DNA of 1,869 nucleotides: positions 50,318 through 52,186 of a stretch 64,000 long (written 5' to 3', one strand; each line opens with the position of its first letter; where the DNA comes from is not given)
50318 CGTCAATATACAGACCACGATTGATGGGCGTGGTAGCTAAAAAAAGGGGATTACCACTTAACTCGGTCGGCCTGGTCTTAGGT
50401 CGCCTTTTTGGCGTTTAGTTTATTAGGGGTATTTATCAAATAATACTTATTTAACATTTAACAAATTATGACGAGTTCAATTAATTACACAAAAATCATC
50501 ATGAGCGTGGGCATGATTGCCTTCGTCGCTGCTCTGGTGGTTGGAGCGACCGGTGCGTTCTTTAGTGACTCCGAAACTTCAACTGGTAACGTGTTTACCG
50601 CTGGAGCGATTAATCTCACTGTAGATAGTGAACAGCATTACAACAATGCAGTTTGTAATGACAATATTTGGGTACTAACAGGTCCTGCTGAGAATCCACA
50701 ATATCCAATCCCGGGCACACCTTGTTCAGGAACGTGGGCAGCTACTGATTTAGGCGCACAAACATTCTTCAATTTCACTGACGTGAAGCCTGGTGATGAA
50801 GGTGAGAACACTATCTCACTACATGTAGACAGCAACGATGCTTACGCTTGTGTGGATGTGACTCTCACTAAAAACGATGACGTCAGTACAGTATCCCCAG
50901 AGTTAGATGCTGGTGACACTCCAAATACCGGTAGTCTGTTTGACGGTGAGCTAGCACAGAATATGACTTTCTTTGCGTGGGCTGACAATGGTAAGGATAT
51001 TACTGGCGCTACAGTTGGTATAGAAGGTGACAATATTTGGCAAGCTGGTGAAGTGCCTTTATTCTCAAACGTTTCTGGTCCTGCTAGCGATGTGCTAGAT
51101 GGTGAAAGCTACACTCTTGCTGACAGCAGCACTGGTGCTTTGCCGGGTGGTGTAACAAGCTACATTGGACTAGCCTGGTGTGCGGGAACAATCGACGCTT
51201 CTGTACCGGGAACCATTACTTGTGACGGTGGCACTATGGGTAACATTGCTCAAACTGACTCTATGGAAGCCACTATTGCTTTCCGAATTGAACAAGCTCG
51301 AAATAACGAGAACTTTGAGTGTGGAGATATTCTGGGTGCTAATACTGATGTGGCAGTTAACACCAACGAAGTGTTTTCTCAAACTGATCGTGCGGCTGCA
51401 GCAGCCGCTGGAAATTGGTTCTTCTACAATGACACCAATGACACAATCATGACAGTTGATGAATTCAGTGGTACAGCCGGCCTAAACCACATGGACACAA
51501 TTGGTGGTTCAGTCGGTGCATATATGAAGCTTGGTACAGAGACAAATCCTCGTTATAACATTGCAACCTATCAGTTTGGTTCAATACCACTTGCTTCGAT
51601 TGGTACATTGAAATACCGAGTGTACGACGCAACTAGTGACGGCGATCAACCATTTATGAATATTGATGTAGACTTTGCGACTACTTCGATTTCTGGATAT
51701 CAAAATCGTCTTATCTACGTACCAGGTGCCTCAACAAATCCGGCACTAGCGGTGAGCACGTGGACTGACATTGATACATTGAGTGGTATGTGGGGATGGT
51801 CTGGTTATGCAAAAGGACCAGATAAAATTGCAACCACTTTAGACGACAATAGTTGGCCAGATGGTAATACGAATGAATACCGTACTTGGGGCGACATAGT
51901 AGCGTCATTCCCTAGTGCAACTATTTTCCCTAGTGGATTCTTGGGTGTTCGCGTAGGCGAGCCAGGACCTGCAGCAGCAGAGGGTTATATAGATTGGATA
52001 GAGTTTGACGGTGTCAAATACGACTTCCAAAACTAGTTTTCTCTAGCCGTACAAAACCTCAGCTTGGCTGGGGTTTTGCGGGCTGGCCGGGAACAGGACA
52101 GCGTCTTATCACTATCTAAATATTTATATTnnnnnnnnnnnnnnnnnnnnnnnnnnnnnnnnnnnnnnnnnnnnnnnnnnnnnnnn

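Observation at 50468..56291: Operon of three TasA/camelysin-like paralogues plus a SipW-type signal peptidase: putative extracellular fibre system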

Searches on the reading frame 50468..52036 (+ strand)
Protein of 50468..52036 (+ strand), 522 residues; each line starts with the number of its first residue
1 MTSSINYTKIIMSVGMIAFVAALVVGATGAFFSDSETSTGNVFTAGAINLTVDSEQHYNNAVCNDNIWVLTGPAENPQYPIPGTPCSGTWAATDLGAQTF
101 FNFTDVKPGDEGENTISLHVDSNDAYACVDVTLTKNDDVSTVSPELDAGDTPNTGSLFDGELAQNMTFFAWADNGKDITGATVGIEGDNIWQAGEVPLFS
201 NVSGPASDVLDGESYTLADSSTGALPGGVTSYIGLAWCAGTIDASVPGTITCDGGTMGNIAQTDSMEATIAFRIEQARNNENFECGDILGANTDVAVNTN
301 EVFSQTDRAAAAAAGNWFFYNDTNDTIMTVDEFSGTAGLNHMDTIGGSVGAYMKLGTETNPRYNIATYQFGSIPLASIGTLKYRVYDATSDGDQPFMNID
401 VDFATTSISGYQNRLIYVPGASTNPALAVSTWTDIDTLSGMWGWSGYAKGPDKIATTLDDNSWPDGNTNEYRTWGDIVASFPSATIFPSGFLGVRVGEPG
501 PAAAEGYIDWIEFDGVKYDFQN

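Call 3: search_protein_families(library=pfam, proteins=[window:50468-52036:+], max_evalue=0.1)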
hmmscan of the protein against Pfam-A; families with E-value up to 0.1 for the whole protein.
window:50468-52036:+ (522 aa): 2 families
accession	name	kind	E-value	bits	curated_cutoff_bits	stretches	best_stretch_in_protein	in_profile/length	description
PF12389.13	Peptidase_M73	-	4.3e-05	23.9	22.5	1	9-55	5-50/196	Camelysin metallo-endopeptidase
PF09149.16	DUF1935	-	0.0036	17.9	27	1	313-331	32-50/108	Domain of unknown function (DUF1935)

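Call 4: search_protein_families(library=ncbifam, proteins=[window:50468-52036:+], max_evalue=0.1)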
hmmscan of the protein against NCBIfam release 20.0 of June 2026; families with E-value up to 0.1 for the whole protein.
window:50468-52036:+ (522 aa): 1 family
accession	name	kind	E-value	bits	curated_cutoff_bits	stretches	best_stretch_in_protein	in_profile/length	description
TIGR04088.1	cognate_SipW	domain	5e-05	23.3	19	1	17-47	4-33/34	SipW-dependent-type signal peptide-containing protein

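Call 7: find_homologous_proteins(query=window:50468-52036:+)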
Query window:50468-52036:+ (522 aa): 1363 proteins with E <= 0.001 among 8000 candidates; the best 120 are listed.
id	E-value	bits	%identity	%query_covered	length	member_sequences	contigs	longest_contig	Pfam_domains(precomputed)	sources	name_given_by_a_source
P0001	0.0e+0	1184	100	100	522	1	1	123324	-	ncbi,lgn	-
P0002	7.2e-203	693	63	100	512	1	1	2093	PF12389.14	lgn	-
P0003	3.1e-198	678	62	98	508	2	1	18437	PF12389.14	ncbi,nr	ncbi:SipW-dependent-type signal peptide-containing protein [Candidatus Kaiserbacteria bacterium]|nr:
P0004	7.6e-194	664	61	98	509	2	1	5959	PF12389.14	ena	-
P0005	7.9e-194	664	61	98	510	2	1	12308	PF12389.14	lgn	-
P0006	9.7e-193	660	62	98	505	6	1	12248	PF12389.14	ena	-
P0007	2.6e-187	642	60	98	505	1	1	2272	PF12389.14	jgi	jgi:predicted ribosomally synthesized peptide with SipW-like signal peptide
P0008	2.1e-186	639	60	98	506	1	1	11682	PF12389.14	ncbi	-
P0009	8.4e-186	637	60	98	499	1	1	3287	PF12389.14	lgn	-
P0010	1.5e-182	626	58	98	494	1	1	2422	PF12389.14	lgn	-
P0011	2.1e-179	616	58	98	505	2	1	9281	PF12389.14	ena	-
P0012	2.2e-176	606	57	98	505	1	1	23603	PF12389.14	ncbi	-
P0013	1.0e-160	554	54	100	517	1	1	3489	PF12389.14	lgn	-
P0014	2.0e-155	537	54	98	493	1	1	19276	-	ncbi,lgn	-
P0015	4.2e-154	533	51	98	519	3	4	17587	PF12389.14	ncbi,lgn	-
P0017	1.2e-153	531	53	95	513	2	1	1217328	PF12389.14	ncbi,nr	ncbi:MAG: hypothetical protein IPJ68_02795 [Candidatus Moraniibacteriota bacterium]|nr:MAG: hypothet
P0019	1.7e-152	527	54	95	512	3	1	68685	PF12389.14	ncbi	-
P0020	2.3e-151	524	53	95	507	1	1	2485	PF12389.14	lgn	-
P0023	1.5e-138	481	50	98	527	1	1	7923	PF12389.14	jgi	jgi:predicted ribosomally synthesized peptide with SipW-like signal peptide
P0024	4.4e-135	470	49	98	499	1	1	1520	PF12389.14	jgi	jgi:predicted ribosomally synthesized peptide with SipW-like signal peptide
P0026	3.2e-133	464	48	99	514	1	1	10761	PF12389.14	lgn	-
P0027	9.8e-131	455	46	100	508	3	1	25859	PF12389.14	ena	-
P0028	1.3e-129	452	47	100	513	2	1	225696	PF12389.14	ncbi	-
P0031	7.8e-127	443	73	54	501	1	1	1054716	PF12389.14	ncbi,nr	ncbi:hypothetical protein IPH92_02630 [Candidatus Kaiserbacteria bacterium]|nr:MAG: hypothetical pro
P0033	9.1e-127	442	46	98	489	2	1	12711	PF12389.14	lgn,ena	-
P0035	1.2e-125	439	65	64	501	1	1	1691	PF12389.14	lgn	-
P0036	4.2e-124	434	46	100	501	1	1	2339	PF12389.14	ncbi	-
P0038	5.0e-123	430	48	98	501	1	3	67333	PF12389.14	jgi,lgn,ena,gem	-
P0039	1.7e-122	428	71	53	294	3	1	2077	PF12389.14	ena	-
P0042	1.3e-120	422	47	98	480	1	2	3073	PF12389.14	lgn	-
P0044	1.9e-119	418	70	53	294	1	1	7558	PF12389.14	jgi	jgi:predicted ribosomally synthesized peptide with SipW-like signal peptide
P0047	8.1e-116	406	45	98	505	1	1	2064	PF12389.14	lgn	-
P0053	2.1e-112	395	43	99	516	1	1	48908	PF12389.14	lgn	-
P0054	1.2e-111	392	67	53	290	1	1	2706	PF12389.14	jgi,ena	-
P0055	2.1e-111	392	44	98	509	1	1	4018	PF12389.14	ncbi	-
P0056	2.3e-111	392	43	99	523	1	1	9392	PF12389.14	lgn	-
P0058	4.1e-111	391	66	53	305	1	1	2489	PF12389.14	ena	-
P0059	5.8e-111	390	45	98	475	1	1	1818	PF12389.14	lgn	-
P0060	8.7e-111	390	67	53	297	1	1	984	PF12389.14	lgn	-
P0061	1.1e-110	389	66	53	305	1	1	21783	PF12389.14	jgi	jgi:predicted ribosomally synthesized peptide with SipW-like signal peptide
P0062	1.1e-110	389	65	55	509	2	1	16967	PF12389.14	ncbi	-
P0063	9.0e-110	386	69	53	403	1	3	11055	PF12389.14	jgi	jgi:predicted ribosomally synthesized peptide with SipW-like signal peptide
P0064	3.5e-109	384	65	53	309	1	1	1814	PF12389.14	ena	-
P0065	5.5e-109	384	67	53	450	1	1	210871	PF12389.14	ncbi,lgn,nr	ncbi:MAG: hypothetical protein HGA67_00995 [Candidatus Yonathbacteria bacterium]|nr:hypothetical pro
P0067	1.1e-107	379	65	53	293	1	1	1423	PF12389.14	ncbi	-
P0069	3.0e-107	378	44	98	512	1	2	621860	PF12389.14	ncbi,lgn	-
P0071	7.2e-107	377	63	55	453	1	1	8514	PF12389.14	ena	-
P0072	9.8e-107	376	65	53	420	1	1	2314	PF12389.14,PF19403.6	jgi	jgi:predicted ribosomally synthesized peptide with SipW-like signal peptide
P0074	1.9e-105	372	43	98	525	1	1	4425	PF12389.14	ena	-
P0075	3.6e-105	371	66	53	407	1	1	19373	PF12389.14,PF24514.2,PF19403.6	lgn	-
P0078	9.6e-105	370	63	53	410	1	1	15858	PF12389.14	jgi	jgi:predicted ribosomally synthesized peptide with SipW-like signal peptide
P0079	1.0e-104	370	44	99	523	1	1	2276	PF12389.14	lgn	-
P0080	7.2e-104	367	65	53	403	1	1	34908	PF12389.14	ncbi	-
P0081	7.6e-104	367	41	98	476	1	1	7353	PF12389.14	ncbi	-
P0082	8.5e-104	367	66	52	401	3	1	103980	PF12389.14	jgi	jgi:predicted ribosomally synthesized peptide with SipW-like signal peptide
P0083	5.7e-103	364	43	96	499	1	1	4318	PF12389.14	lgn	-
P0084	6.0e-103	364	65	52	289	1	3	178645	PF12389.14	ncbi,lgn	-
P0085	1.5e-102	362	64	53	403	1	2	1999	PF12389.14,PF19403.6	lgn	-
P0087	8.1e-102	360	63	53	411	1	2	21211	PF12389.14,PF19403.6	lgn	-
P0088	8.3e-102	360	43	98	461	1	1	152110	PF12389.14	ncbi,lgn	-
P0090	1.6e-101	359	62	53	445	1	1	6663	PF12389.14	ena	-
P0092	2.4e-101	359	42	98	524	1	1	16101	PF12389.14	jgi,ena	-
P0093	2.9e-101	358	62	53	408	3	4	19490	PF12389.14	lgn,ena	-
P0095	3.5e-101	358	43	98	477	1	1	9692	PF12389.14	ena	-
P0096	9.9e-101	356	43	94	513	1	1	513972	PF12389.14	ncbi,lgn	-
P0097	1.2e-100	356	64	53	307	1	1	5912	PF12389.14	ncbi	-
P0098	1.4e-100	356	63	53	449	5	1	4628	PF12389.14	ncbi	-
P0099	1.5e-100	356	64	53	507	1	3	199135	PF12389.14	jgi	jgi:predicted ribosomally synthesized peptide with SipW-like signal peptide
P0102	6.4e-100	354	60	53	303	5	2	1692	PF12389.14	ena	-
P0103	7.5e-100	354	42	98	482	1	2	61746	PF12389.14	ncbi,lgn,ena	-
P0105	1.2e-99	353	62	53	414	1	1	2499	PF12389.14,PF19403.6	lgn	-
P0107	4.8e-99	351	62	55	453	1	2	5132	PF12389.14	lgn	-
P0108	1.3e-98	349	64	53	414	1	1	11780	PF12389.14,PF19403.6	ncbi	-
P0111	2.1e-98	349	61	53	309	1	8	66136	PF12389.14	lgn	-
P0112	4.0e-98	348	58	54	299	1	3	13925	PF12389.14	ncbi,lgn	-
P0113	4.5e-98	348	61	53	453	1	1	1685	PF12389.14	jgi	-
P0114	5.0e-98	348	62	53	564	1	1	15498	PF12389.14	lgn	-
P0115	5.3e-98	347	59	60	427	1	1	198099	PF12389.14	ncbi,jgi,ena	ncbi:MAG: SipW-dependent-type signal peptide-containing protein [Candidatus Paceibacterota bacterium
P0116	6.7e-98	347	42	98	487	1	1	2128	PF12389.14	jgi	-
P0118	1.2e-97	346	61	55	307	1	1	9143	PF12389.14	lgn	-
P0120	3.1e-97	345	60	55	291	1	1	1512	PF12389.14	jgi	jgi:predicted ribosomally synthesized peptide with SipW-like signal peptide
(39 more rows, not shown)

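Call 21: find_encoding_contigs(protein=P0001, flank=10000, max_places=3)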
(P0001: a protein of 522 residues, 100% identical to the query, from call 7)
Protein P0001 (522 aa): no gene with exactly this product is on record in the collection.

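Call 26: predict_structure(alignment_id=A2)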
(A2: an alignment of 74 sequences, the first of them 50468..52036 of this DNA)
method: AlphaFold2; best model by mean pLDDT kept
length: 522 residues; sequences in the alignment: 74
mean_pLDDT: 86.8   pTM: 0.65
mean pLDDT of the five models: 86.8, 86.3, 85.9, 85.4, 85.4
residues with pLDDT >= 90: 342; 70-90: 116; 50-70: 26; < 50: 38
segments of 3 or more residues with pLDDT < 50: 1-7, 18-45
pLDDT, mean of each block of 10 residues (from residue 1): 47 49 38 39 59 96 97 92 96 88 92 96 93 91 89 83 95 90 91 91 89 91 95 97 95 94 93 91 79 79 78 89 92 82 94 94 94 90 96 94 77 94 96 97 94 78 94 97 89 89 95 92 87
secondary structure, 60 per line:
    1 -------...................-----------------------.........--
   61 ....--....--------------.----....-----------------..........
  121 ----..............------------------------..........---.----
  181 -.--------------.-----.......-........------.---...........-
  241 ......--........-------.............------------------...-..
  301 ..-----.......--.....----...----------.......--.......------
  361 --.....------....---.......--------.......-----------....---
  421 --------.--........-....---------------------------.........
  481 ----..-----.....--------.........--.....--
elements in order: H8-26 E50-58 E61-64 E67-70 E90-93 E111-120 E125-138 E166-172 E203-205 H206-209 E211-218 E229-239 E241-246 E249-253 E264-276 E295-297 H299-302 H308-314 E317-321 E326-328 E339-345 E348-354 E363-367 E381-387 E396-402 E414-417 E432-436 E441-444 H474-480 E492-496 E505-513 E516-520

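Call 30: fold_search(model_id=the predicted structure, library=pdb)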
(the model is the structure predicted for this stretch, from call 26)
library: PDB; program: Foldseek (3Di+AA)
matches with E <= 10: 950; with E <= 0.001: 2
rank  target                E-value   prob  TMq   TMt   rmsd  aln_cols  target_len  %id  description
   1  8aur_A                5.7e-04  1.00  0.19  0.39   7.7       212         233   11  Cryo-EM structure of a TasA fibre (released 2022-11-30)
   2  7kwb_B                8.9e-04  0.84  0.18  0.23  18.9       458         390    8  Surface glycan-binding protein B from Bacteroides thetaiotaomicron (released 2021-02-17)
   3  8uai_B                1.0e-03  0.10  0.09  0.11  26.5       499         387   10  Crystal structure of hetero hexameric hazelnut allergen Cor a 9 (released 2024-05-15)
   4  1ipk_B                1.6e-03  0.09  0.08  0.10  22.5       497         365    6  CRYSTAL STRUCTURES OF RECOMBINANT AND NATIVE SOYBEAN BETA-CONGLYCININ BETA HOMOTRIMERS (released 2002-05-16)
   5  5e1r_E                1.9e-03  0.08  0.07  0.09  26.1       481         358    6  Crystal structure of pecan (carya illinoinensis) vicilin, a new food allergen (released 2016-08-10)
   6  1ipk_A                2.2e-03  0.08  0.07  0.10  21.9       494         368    6  CRYSTAL STRUCTURES OF RECOMBINANT AND NATIVE SOYBEAN BETA-CONGLYCININ BETA HOMOTRIMERS (released 2002-05-16)
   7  5wxu_D                3.1e-03  0.08  0.09  0.11  25.7       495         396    8  11S globulin from Wrightia tinctoria reveals auxin binding site (released 2018-05-23)
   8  2d5h_E                3.3e-03  0.06  0.07  0.09  25.1       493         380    9  Crystal Structure of Recombinant Soybean Proglycinin A3B4 subunit, its Comparison with Mature Glycinin A3B4 subunit, R (released 2006-11-14)
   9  3og2_A                3.7e-03  0.12  0.09  0.06  22.2       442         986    8  Native crystal structure of Trichoderma reesei beta-galactosidase (released 2011-03-16)
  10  3s7e_A                4.1e-03  0.07  0.08  0.10  26.4       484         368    7  Crystal structure of Ara h 1 (released 2011-09-21)
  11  2e9q                  4.3e-03  0.06  0.08  0.10  25.7       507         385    8  Recombinant pro-11S globulin of pumpkin (released 2008-02-26)
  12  1uij_B                4.8e-03  0.06  0.08  0.09  21.7       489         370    5  Crystal Structure Of Soybean beta-Conglycinin Beta Homotrimer (I122M/K124W) (released 2004-07-16)
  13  6tzp                  5.4e-03  0.09  0.08  0.10  22.2       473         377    7  W96F Oxalate Decarboxylase (B. subtilis) (released 2021-02-17)
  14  2d5f_B                5.4e-03  0.06  0.08  0.10  26.5       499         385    8  Crystal Structure of Recombinant Soybean Proglycinin A3B4 subunit, its Comparison with Mature Glycinin A3B4 subunit, R (released 2006-11-14)
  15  6b4s_B                6.0e-03  0.09  0.10  0.13  24.2       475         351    8  Crystal Structure of Brazil nut (Bertholletia excelsa) allergen Ber e 2 (released 2018-12-12)
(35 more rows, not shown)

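Call 32: search_solved_structures(query=A2, max_evalue=10, show_alignments=3)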
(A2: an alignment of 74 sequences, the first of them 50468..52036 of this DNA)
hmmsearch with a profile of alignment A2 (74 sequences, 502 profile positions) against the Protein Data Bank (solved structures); distinct sequences matched with E-value up to 10: 0.

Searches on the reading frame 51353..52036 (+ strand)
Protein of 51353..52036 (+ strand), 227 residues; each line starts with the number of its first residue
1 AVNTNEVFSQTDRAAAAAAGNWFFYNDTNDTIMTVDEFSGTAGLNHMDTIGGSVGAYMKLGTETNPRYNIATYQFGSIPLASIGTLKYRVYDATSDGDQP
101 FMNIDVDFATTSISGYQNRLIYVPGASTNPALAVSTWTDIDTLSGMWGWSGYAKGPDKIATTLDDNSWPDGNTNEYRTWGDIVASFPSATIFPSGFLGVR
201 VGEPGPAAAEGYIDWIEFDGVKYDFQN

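Call 41: search_protein_families(library=pfam, proteins=[window:51353-52036:+], max_evalue=10)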
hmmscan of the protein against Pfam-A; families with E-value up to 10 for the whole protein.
window:51353-52036:+ (227 aa): 1 family
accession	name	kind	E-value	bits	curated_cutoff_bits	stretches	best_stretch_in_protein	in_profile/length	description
PF09149.16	DUF1935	-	0.0022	18.6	27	1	18-36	32-50/108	Domain of unknown function (DUF1935)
